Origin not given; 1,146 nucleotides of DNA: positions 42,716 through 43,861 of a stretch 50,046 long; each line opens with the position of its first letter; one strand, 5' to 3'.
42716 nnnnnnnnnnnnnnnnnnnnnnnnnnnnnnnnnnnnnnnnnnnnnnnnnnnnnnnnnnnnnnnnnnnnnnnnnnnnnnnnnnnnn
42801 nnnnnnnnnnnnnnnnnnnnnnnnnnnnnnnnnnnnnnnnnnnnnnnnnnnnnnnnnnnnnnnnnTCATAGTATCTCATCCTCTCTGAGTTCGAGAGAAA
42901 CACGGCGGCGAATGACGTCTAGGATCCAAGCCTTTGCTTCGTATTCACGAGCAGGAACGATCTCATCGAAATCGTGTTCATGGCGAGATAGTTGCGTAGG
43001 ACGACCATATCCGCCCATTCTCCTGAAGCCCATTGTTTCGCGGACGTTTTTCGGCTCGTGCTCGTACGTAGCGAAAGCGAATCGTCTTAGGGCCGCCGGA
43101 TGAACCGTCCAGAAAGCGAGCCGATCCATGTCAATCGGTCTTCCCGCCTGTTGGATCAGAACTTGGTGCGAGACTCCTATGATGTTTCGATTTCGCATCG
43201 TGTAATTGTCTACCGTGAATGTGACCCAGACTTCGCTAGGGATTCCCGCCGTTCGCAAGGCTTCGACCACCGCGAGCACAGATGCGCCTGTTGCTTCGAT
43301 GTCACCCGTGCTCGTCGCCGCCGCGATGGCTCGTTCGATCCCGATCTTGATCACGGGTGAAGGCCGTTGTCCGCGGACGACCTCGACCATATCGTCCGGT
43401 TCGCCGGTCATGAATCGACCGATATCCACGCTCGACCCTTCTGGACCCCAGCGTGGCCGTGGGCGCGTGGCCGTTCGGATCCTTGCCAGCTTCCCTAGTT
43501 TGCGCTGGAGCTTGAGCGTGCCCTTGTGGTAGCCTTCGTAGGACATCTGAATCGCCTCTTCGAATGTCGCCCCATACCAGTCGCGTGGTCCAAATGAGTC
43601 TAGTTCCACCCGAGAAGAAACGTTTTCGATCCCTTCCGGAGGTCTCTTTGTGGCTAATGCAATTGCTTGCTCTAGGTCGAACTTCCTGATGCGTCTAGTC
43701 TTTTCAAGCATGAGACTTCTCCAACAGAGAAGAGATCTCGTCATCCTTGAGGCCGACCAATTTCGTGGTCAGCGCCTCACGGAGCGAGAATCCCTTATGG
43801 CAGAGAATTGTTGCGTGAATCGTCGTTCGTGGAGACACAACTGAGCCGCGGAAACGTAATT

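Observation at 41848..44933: Early-arm cassette: Zn-ribbon-fused MoxR/CobS-like AAA+ ATPase, unknown 281-aa partner, HExxH peptidase and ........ mini-protein, all translationally coupled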

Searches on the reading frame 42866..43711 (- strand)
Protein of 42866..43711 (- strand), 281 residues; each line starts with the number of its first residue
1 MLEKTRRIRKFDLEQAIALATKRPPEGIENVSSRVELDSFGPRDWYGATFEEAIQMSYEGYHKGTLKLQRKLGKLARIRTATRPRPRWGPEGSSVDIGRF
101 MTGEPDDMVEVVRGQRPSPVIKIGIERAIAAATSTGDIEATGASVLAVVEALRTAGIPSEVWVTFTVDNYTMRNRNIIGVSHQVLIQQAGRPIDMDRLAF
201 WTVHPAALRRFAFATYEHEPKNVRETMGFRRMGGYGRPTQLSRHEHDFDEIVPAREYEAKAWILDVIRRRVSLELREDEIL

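Call 3: search_protein_families(library=pfam, proteins=[window:42866-43711:-], max_evalue=1)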
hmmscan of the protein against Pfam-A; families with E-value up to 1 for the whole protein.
window:42866-43711:- (281 aa): 1 family
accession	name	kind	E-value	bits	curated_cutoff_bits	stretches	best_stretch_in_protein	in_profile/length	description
PF23822.1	DUF7192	-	2.4e-36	125.9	27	1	39-249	39-251/281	Domain of unknown function (DUF7192)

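Call 4: search_protein_families(library=phrogs, proteins=[window:42866-43711:-], max_evalue=0.1)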
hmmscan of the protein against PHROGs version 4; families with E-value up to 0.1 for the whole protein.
window:42866-43711:- (281 aa): 1 family
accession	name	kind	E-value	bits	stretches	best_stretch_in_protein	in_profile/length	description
phrog_1909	-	unknown function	1.7e-31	110.6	1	41-250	44-258/287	-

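Call 7: search_protein_families(library=ncbifam, proteins=[window:42866-43711:-], max_evalue=0.1)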
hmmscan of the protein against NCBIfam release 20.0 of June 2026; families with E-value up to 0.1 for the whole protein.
window:42866-43711:- (281 aa): 1 family
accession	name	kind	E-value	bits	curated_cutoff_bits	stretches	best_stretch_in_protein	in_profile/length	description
TIGR00732.1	dprA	equivalog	0.054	12.7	191.15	1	157-190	130-165/220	DNA-processing protein DprA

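Call 8: search_protein_families(library=padloc, proteins=[window:42866-43711:-], max_evalue=0.1)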
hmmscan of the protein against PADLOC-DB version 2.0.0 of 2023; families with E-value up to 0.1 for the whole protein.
window:42866-43711:- (281 aa): 0 families

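Call 10: search_solved_structures(query=window:42866-43711:-, max_evalue=1)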
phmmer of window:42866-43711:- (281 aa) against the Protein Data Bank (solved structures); distinct sequences matched with E-value up to 1: 0.

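Call 12: find_homologous_proteins(query=window:42866-43711:-)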
Query window:42866-43711:- (281 aa): 25 proteins with E <= 0.001 among 4134 candidates.
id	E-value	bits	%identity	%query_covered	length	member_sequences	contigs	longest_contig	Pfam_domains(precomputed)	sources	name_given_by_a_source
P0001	4.7e-184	628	100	100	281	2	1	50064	PF23822.2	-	-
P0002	7.2e-78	280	49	99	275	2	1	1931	PF23822.2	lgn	-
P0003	1.0e-70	256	52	84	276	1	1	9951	PF23822.2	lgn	-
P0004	5.0e-69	251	48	99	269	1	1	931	PF23822.2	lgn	-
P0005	8.0e-69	250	46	97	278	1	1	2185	PF23822.2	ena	-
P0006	1.9e-68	249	49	96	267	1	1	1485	PF23822.2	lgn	-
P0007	3.2e-68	248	49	94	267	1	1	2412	PF23822.2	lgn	-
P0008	4.0e-68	248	47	97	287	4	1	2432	PF23822.2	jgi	-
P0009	1.1e-67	246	47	99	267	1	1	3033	PF23822.2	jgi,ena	-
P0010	1.4e-67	246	50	94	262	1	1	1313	PF23822.2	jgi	jgi:hypothetical protein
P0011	5.5e-67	244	45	99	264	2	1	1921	PF23822.2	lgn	-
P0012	1.3e-64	236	44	97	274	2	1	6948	PF23822.2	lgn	-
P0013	4.3e-63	231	48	94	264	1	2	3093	PF23822.2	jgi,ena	jgi:hypothetical protein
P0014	5.0e-63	231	48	85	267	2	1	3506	PF23822.2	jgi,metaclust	metaclust:\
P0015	6.7e-62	227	45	96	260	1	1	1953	PF23822.2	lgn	-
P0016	3.1e-61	225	44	96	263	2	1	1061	PF23822.2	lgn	-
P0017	7.4e-61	224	41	99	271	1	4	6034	PF23822.2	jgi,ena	-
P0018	1.7e-60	223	41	98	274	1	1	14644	PF23822.2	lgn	-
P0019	1.4e-58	216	46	92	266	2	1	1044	PF23822.2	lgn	-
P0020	3.7e-58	215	47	78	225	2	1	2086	PF23822.2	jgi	-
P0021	2.8e-42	163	47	67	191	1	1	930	PF23822.2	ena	-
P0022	4.5e-40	156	52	60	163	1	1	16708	PF23822.2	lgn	-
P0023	1.4e-38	151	50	60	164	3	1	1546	PF23822.2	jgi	jgi:hypothetical protein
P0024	3.7e-20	90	31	62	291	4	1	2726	PF23822.2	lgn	-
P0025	4.8e-15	74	30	83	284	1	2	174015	PF23822.2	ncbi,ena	-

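Call 13: find_encoding_contigs(protein=P0018, flank=7000, max_places=3)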
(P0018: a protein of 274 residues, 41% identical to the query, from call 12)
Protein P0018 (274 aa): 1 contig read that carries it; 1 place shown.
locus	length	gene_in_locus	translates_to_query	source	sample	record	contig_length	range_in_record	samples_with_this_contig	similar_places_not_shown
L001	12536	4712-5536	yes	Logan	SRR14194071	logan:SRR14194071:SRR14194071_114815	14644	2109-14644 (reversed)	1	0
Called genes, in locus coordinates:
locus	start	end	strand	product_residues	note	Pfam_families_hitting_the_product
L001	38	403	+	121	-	-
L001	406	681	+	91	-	-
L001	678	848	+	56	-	-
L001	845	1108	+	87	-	-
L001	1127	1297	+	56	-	-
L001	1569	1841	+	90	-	-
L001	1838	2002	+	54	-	-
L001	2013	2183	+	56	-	-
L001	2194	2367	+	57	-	-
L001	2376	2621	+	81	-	-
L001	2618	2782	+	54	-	-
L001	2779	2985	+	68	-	-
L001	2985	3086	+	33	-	-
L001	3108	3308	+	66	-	-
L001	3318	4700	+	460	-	PF00004:AAA, PF07726:AAA_3 (faint), PF07728:AAA_5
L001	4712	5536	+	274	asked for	PF23822:DUF7192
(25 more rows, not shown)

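Call 14: find_encoding_contigs(protein=P0003, flank=7000, max_places=3)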
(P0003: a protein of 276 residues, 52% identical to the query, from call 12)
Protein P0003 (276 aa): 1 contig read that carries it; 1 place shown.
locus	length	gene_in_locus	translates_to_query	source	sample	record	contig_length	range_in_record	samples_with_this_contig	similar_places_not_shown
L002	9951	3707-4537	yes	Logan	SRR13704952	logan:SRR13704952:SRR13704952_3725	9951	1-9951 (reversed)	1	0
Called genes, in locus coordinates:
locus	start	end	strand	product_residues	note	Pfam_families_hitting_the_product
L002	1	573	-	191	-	?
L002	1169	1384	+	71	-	-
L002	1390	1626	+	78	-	-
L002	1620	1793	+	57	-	-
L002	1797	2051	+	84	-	-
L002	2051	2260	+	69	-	-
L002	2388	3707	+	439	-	PF00004:AAA (weak), PF07728:AAA_5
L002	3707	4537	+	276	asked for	PF23822:DUF7192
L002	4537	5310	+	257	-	-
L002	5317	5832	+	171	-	PF19474:DUF6011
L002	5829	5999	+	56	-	-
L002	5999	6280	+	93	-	-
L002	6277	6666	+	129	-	-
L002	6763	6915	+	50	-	-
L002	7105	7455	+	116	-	-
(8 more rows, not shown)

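Call 15: find_encoding_contigs(protein=P0025, flank=8000, max_places=3)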
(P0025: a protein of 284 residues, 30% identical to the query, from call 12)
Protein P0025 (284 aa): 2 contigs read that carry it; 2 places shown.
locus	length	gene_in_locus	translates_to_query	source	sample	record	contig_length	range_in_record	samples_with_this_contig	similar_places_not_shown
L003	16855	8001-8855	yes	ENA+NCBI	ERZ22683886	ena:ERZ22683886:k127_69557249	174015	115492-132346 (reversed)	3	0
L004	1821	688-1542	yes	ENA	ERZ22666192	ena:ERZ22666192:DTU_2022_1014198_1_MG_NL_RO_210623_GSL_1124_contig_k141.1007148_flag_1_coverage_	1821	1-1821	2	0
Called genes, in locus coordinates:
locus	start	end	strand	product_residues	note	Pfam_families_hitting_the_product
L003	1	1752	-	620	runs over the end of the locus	PF00669:Flagellin_N, PF01839:FG-GAP (faint), PF13517:FG-GAP_3, PF00700:Flagellin_C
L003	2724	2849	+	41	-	-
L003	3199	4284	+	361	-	-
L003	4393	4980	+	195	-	PF00300:His_Phos_1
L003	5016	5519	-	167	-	-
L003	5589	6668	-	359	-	PF13458:Peripla_BP_6, PF01094:ANF_receptor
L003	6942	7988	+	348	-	PF07726:AAA_3 (faint), PF07728:AAA_5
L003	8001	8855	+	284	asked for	PF23822:DUF7192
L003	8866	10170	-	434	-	PF01978:TrmB (faint), PF12802:MarR_2 (weak), PF22381:Staph_reg_Sar_Rot (faint), PF01047:MarR (weak), PF13463:HTH_27 (weak)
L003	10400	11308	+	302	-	-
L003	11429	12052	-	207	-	PF01227:GTP_cyclohydroI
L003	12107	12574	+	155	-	PF01242:PTPS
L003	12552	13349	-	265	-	-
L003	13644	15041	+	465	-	PF06863:DUF1254, PF06742:DUF1214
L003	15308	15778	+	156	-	PF00583:Acetyltransf_1, PF13508:Acetyltransf_7, PF13673:Acetyltransf_10 (weak)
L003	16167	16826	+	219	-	PF08242:Methyltransf_12 (weak)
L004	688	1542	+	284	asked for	PF23822:DUF7192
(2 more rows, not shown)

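Call 31: predict_structure(alignment_id=A3)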
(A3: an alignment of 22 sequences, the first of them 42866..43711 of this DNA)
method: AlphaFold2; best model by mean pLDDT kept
length: 281 residues; sequences in the alignment: 22
mean_pLDDT: 80.1   pTM: 0.78
mean pLDDT of the five models: 80.1, 79.2, 77.9, 75.9, 73.1
residues with pLDDT >= 90: 94; 70-90: 121; 50-70: 47; < 50: 19
segments of 3 or more residues with pLDDT < 50: 91-95, 109-116
pLDDT, mean of each block of 10 residues (from residue 1): 86 95 84 70 66 93 86 62 51 51 53 57 90 83 88 88 92 83 94 90 89 92 88 80 86 87 89 71 56
secondary structure, 60 per line:
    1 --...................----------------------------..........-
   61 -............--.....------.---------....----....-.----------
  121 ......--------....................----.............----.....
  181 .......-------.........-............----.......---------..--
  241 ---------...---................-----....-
elements in order: E3-12 H13-21 H50-59 H62-73 H76-80 H97-100 H105-108 E121-126 H135-154 E159-171 E176-187 H195-203 H205-216 H221-227 E250-252 H256-271 H277-280

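Call 33: fold_search(model_id=the predicted structure, library=pdb)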
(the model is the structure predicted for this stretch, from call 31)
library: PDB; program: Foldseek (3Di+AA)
matches with E <= 10: 217; with E <= 0.001: 0
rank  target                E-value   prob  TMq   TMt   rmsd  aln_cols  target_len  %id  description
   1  9qh6_G                3.6e-03  0.90  0.28  0.28  12.8       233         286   12  NorQ in complex with NorD VWA domain from Paracoccus denitrificans (released 2026-03-25)
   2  9qhd_G                1.9e-02  0.85  0.27  0.28   9.7       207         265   10  NorQD complex state 1 from Jhaorihella thermophila (released 2026-03-25)
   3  9qhe_G                5.9e-02  0.93  0.28  0.32   9.1       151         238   14  NorQD complex state 2 from Jhaorihella thermophila (released 2026-03-25)
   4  1jeq_A                1.1e-01  0.15  0.18  0.11  11.5       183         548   10  Crystal Structure of the Ku Heterodimer (released 2001-08-15)
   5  7lsy_A                2.3e-01  0.12  0.18  0.12  11.1       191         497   11  NHEJ Short-range synaptic complex (released 2021-04-14)
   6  7sgl_B                2.5e-01  0.09  0.17  0.11  11.4       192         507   12  DNA-PK complex of DNA end processing (released 2022-01-12)
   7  9qh8_G                2.8e-01  0.38  0.26  0.28   7.4       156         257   14  reduced NorQ-NorD VWA domain complex from Paracoccus denitrificans (released 2026-03-25)
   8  8ag4_A                2.9e-01  0.09  0.15  0.09  12.0       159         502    9  Vaccinia C16 protein bound to Ku70/Ku80 (released 2022-11-09)
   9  8bh3_T                3.1e-01  0.13  0.20  0.13  11.2       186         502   11  DNA-PK Ku80 mediated dimer bound to PAXX (released 2023-06-07)
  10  9gyf_A                3.5e-01  0.11  0.18  0.12  11.7       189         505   11  Ku70/80 with PAXX peptide mutation K193R (released 2025-10-15)
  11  9qhg_G                3.9e-01  0.30  0.20  0.23   7.9       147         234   11  NorQD complex state 4 from Jhaorihella thermophila (released 2026-03-25)
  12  9cq3_A                3.9e-01  0.11  0.20  0.12  13.4       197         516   11  The gap-filling complex with Pol mu engaged in the NHEJ pathway (released 2025-04-23)
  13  7t3a_A                4.2e-01  0.13  0.22  0.08   8.7       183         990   13  GATOR1-RAG-RAGULATOR - Inhibitory Complex (released 2022-04-06)
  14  1jey_A                4.2e-01  0.11  0.19  0.12  11.2       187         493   10  Crystal Structure of the Ku heterodimer bound to DNA (released 2001-08-10)
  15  9o5e_H                4.7e-01  0.25  0.20  0.07   6.4       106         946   11  The dimeric KICSTOR-GATOR1 supercomplex (released 2026-01-21)
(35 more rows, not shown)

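Call 39: search_dna_similar(query=window:42866-43711:-, collection=phages, mode=protein, max_rows=40, max_evalue=0.001)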
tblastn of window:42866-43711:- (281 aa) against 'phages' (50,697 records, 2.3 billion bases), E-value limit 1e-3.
Records with a match: 102; places in all: 177; records where one place covers at least 80% of the query: 0.
Best place of each record, by identity: <60% 102.
By first word of the organism name: Mycobacterium 88; Gordonia 8; Rhizobium 3; Caudoviricetes 1; Clostridium 1; Tunturiibacter 1.
By host as written in the record: Mycobacterium smegmatis mc2 155 57; Mycobacterium smegmatis mc#155 23; Gordonia terrae 3612 8; Mycobacterium smegamtis mc2 155 4; Mycobacterium smegmatis mc2155 2; Rhizobium gallicum SO14B-4(6) 2; Mycobacterium chelonae ATCC 35752_DMP1 2; - 1; and 3 more.
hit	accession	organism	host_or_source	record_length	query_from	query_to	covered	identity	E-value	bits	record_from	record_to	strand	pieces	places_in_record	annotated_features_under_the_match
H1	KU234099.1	Mycobacterium phage MkaliMitinis3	Mycobacterium smegmatis mc2 155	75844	26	248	79%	27.4%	2e-15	82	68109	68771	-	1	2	131: hypothetical protein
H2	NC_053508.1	Mycobacterium phage GuuelaD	Mycobacterium smegmatis mc2 155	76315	26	248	79%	27.4%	2e-15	82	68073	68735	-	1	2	127: hypothetical protein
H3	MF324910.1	Mycobacterium phage GuuelaD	Mycobacterium smegmatis mc2 155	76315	26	248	79%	27.4%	2e-15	82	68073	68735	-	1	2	127: hypothetical protein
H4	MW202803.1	Caudoviricetes sp.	Manatee Spring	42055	26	241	77%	27.1%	3e-12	72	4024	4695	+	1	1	hypothetical protein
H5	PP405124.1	Mycobacterium phage Bazzle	Mycobacterium smegmatis mc#155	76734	26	248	79%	26.1%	2e-14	79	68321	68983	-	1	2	126: hypothetical protein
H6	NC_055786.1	Mycobacterium phage CicholasNage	Mycobacterium smegmatis mc2 155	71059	44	257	76%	27.1%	4e-15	81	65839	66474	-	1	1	115: hypothetical protein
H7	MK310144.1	Mycobacterium phage CicholasNage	Mycobacterium smegmatis mc2 155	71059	44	257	76%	27.1%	4e-15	81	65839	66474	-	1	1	115: hypothetical protein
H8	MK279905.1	Mycobacterium phage Acquire49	Mycobacterium smegmatis mc2 155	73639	44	257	76%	27.1%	4e-15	81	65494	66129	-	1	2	121: hypothetical protein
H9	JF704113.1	Mycobacterium phage UPIE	Mycobacterium smegmatis mc2 155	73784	44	257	76%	27.1%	4e-15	81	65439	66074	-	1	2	120: hypothetical protein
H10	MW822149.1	Mycobacterium phage Rose5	Mycobacterium smegmatis mc2155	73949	44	257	76%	27.1%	4e-15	81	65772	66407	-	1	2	122: hypothetical protein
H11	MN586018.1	Mycobacterium phage Wyatt2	Mycobacterium smegmatis mc#155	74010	44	257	76%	27.1%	4e-15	81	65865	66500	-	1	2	121: hypothetical protein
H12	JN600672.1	Mycobacterium phage Fezzik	Mycobacterium smegmatis mc2 155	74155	44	257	76%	27.1%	4e-15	81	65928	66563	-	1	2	hypothetical protein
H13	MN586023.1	Mycobacterium phage Zaria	Mycobacterium smegmatis mc#155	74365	44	257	76%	27.1%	4e-15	81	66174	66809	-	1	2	125: hypothetical protein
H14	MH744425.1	Mycobacterium phage Wamburgrxpress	Mycobacterium smegmatis mc2 155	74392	44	257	76%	27.1%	4e-15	81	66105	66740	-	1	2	122: hypothetical protein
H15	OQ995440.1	Mycobacterium phage Calm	Mycobacterium smegmatis mc2 155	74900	44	257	76%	27.1%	4e-15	81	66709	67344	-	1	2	128: hypothetical protein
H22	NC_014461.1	Mycobacterium phage LeBron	Mycobacterium smegmatis mc2 155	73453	44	257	76%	26.2%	7e-14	77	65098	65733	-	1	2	120: hypothetical protein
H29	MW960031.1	Rhizobium phage RHph_X2_24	Sinorhizobium americanum X2_24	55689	44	214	61%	29.9%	1e-7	59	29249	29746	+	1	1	hypothetical protein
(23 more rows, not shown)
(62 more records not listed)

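Call 41: get_annotated_region(hit=H22, flank=5000)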
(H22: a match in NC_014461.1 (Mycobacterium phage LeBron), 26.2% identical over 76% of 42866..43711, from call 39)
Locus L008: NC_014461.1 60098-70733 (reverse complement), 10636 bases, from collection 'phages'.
description: Mycobacterium phage LeBron, complete genome.
organism: Mycobacterium phage LeBron (NCBI taxid 2919553)
taxonomy: Viruses; Duplodnaviria; Heunggongvirae; Uroviricota; Caudoviricetes; Vilmaviridae; Lclasvirinae; Bronvirus; Mycobacterium virus Bron
host: Mycobacterium smegmatis mc2 155; source: soil; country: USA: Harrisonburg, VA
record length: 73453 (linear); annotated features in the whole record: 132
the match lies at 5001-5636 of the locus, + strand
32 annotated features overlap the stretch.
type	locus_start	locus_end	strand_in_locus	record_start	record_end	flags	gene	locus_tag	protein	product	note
CDS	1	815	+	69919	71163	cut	128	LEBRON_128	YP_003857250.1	porphyrin biosynthesis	gp128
CDS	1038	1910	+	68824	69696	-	127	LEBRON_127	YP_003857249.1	hypothetical protein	gp127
CDS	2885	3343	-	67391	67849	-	126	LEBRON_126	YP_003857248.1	hypothetical protein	gp126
CDS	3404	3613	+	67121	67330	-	125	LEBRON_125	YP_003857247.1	hypothetical protein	gp125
CDS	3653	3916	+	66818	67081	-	124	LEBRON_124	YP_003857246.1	hypothetical protein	gp124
CDS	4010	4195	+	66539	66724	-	123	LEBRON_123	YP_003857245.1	hypothetical protein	gp123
CDS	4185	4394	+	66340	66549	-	122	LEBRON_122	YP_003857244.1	hypothetical protein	gp122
CDS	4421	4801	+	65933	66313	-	121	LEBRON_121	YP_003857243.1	hypothetical protein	gp121; original GeneMark call @bp 66313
CDS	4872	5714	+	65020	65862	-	120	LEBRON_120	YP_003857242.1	hypothetical protein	gp120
CDS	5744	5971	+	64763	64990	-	119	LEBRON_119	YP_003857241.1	hypothetical protein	gp119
CDS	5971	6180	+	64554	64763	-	118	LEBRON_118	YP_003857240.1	hypothetical protein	gp118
CDS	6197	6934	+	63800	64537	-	117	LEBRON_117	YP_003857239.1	hypothetical protein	gp117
CDS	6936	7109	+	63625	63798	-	116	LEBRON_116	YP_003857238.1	hypothetical protein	gp116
CDS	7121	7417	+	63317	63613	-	115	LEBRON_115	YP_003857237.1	hypothetical protein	gp115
tRNA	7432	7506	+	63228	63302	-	114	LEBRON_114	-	tRNA-Lys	tRNA-Lys(ttt)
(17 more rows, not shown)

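Call 42: get_annotated_region(hit=H29, flank=5000)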
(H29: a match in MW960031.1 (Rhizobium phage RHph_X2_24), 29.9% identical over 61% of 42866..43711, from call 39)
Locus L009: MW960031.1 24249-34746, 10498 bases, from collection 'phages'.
description: Rhizobium phage RHph_X2_24, complete genome.
organism: Rhizobium phage RHph_X2_24 (NCBI taxid 2836082)
taxonomy: Viruses; Duplodnaviria; Heunggongvirae; Uroviricota; Caudoviricetes; Rigallicvirus
host: Sinorhizobium americanum X2_24; source: Agricultural lands; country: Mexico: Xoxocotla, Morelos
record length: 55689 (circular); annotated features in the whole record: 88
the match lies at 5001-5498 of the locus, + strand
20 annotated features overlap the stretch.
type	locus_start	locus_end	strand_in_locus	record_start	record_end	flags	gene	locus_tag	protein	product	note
CDS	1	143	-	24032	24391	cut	-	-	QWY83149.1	hypothetical protein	-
CDS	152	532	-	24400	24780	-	-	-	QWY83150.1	hypothetical protein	-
CDS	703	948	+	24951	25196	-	-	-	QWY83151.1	hypothetical protein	-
CDS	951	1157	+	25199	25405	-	-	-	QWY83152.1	hypothetical protein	-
CDS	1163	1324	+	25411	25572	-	-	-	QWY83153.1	hypothetical protein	-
CDS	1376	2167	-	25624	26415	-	-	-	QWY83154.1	hypothetical protein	-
CDS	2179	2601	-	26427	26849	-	-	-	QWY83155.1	hypothetical protein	-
CDS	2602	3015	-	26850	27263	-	-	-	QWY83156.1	hypothetical protein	-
CDS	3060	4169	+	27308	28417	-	-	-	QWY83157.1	ATPase domain-containing protein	GO_function: GO:0005524 - ATP binding; GO_function: GO:0016887 - ATPase activity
CDS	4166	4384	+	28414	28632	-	-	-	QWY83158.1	hypothetical protein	-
CDS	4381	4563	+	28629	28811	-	-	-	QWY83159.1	hypothetical protein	-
CDS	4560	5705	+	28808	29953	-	-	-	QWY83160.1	hypothetical protein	-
CDS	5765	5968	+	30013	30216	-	-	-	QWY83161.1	hypothetical protein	-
CDS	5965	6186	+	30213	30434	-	-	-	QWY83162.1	hypothetical protein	-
CDS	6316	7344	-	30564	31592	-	-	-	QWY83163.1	head morphogenesis protein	-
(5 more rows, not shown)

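Call 44: find_related_loci(query=A3, collection=viral_contigs, flank=6000)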
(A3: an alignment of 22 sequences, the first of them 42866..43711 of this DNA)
Query A3 (281 aa) in viral_contigs; peptide patterns used: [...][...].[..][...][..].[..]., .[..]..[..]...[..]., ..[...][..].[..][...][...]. (x = any residue, [..] = any of these).
124 stretches matched a pattern; 62 encode a relative of the query (tblastn E <= 1e-3); 60 distinct loci.
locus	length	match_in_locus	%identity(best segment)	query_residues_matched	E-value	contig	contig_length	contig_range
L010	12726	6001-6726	29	39-270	6e-28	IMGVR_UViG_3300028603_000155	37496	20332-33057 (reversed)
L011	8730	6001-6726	31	10-257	8e-26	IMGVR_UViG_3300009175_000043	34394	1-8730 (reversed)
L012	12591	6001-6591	31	50-248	1e-25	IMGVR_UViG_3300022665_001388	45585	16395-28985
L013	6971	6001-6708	30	49-280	2e-25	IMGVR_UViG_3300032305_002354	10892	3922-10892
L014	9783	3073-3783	28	39-280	2e-21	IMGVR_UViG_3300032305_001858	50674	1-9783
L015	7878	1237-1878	30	1-217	6e-21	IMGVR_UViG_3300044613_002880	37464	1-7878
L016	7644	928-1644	26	4-245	8e-20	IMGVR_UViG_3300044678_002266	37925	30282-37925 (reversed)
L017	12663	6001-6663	27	26-248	2e-19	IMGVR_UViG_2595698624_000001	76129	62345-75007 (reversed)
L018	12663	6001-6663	27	26-248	3e-19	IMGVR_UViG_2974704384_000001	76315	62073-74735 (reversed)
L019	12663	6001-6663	27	26-248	4e-19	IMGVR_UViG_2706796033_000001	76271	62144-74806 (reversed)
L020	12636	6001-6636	27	38-245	6e-19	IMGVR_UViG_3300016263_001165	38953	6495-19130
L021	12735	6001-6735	27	30-270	6e-19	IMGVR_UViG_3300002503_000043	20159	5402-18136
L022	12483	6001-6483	30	92-252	6e-19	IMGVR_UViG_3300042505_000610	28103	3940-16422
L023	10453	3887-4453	33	43-228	1e-18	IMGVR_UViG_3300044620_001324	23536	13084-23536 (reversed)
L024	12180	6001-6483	30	92-252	2e-18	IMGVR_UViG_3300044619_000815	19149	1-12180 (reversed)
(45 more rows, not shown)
